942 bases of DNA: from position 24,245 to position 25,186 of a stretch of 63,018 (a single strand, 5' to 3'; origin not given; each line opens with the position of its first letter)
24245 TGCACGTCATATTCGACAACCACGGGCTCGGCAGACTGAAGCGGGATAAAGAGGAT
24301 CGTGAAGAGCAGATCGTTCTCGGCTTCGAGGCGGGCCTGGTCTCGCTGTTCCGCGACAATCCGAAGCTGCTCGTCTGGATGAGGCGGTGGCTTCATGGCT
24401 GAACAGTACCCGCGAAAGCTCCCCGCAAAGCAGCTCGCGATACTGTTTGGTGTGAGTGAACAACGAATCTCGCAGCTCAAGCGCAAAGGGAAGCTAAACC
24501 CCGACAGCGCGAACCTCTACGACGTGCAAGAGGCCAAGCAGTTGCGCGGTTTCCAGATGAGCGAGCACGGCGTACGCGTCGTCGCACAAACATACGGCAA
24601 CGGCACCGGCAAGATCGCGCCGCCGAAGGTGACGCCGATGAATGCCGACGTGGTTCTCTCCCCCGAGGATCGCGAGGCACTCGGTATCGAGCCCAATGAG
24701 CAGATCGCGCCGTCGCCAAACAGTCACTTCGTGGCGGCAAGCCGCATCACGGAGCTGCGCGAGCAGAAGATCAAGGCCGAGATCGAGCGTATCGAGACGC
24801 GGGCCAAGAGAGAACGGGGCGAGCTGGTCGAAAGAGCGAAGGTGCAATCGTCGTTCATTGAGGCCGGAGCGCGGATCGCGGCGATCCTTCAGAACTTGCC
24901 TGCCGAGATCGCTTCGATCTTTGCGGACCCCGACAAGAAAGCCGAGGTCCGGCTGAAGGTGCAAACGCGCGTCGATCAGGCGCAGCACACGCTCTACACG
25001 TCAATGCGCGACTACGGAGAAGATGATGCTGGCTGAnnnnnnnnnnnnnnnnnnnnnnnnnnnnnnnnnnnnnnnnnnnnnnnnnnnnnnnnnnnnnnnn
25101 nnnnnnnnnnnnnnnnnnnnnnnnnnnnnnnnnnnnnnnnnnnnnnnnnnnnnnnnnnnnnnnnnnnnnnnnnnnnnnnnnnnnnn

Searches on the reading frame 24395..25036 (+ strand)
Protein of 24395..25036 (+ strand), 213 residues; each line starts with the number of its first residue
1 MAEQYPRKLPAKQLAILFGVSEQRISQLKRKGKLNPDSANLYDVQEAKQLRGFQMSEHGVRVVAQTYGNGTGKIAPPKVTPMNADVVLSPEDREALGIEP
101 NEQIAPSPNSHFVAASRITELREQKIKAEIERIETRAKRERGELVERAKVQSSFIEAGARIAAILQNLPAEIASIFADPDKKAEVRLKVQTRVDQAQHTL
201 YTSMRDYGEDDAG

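Call 49: search_protein_families(library=phrogs, proteins=[window:24395-25036:+], max_evalue=0.001)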
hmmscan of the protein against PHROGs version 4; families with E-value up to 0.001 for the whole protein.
window:24395-25036:+ (213 aa): 2 families
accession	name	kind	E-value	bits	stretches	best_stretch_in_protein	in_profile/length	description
phrog_57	-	head and packaging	1.5e-12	48.8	1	10-197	14-166/199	terminase small subunit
phrog_141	-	head and packaging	1e-05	26.1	0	122-211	84-168/183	terminase small subunit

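Call 77: find_related_loci(query=window:24395-25036:+, collection=viral_contigs, flank=4000)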
Query window:24395-25036:+ (213 aa) in viral_contigs; peptide patterns used: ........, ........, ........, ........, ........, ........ (x = any residue, [..] = any of these).
14 stretches matched a pattern; 1 encode a relative of the query (tblastn E <= 1e-3); 1 distinct loci.
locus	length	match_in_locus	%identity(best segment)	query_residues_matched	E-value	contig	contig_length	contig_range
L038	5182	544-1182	100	1-213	2e-144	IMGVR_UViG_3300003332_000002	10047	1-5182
